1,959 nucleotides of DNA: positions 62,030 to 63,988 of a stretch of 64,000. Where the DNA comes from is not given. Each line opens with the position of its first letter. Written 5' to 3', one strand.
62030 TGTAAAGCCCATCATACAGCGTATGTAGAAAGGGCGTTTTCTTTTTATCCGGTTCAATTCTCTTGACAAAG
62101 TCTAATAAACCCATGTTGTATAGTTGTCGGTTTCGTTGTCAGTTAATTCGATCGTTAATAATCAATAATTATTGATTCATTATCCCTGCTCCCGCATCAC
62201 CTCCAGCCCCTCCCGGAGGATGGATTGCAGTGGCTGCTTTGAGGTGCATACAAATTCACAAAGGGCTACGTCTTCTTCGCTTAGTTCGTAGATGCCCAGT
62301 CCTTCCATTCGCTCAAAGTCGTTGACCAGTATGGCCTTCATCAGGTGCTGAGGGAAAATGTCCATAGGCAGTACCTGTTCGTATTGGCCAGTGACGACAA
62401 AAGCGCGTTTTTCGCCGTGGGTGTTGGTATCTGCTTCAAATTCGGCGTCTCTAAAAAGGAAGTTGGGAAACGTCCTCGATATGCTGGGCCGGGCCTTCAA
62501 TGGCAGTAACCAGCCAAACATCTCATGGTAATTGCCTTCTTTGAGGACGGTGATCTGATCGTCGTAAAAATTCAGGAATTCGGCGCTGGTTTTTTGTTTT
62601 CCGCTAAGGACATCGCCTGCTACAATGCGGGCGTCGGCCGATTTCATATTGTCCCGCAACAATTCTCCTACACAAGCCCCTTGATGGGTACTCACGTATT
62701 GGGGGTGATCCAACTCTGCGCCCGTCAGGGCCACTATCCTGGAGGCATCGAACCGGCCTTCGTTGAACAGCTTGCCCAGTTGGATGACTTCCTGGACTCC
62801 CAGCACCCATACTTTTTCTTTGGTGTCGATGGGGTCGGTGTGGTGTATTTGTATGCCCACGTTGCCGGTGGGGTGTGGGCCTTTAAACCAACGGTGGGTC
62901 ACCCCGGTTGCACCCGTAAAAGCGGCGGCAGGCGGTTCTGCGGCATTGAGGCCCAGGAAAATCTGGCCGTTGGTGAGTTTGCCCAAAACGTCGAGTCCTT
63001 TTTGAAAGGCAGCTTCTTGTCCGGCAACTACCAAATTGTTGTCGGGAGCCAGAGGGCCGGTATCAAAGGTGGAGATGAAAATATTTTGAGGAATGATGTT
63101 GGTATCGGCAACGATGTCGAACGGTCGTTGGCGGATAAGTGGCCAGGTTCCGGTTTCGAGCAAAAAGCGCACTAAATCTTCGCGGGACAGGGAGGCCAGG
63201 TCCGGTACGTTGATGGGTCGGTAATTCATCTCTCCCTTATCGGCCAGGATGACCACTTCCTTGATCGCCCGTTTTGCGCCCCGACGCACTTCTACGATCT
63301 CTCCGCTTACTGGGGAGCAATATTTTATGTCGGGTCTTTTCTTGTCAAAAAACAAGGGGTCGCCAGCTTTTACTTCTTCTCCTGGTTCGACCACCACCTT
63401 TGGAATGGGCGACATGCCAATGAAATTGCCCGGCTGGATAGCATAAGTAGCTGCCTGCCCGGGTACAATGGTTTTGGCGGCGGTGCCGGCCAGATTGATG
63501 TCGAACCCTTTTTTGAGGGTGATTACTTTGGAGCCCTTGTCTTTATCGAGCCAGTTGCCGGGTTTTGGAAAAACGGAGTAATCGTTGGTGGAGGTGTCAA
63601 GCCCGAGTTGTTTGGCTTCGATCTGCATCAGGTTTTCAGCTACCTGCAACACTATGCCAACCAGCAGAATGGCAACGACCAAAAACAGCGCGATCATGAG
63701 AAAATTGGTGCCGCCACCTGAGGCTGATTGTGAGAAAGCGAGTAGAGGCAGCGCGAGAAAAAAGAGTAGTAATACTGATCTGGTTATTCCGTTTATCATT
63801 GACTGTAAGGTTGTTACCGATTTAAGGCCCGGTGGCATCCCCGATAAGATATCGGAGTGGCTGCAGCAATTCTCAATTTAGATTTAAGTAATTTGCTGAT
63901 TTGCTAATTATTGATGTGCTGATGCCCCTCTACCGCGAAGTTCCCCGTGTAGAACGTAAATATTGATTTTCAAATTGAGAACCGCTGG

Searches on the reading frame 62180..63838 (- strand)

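Call 78: search_protein_families(library=pfam, proteins=[window:62180-63838:-])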
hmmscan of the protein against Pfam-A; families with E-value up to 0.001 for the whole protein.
window:62180-63838:- (552 aa): 3 families
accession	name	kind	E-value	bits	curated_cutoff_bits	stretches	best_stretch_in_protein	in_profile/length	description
PF24836.1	NQRA_2nd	-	9.6e-44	149.5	25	1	217-363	1-145/145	NqrA second alpha/beta domain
PF05896.17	NQRA_N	-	1e-28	99.8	25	1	106-199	1-93/94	NqrA N-terminal barrel-sandwich hybrid domain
PF11973.14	NQRA_SLBB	-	5.7e-13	49.6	27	1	368-415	1-48/51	NQRA C-terminal domain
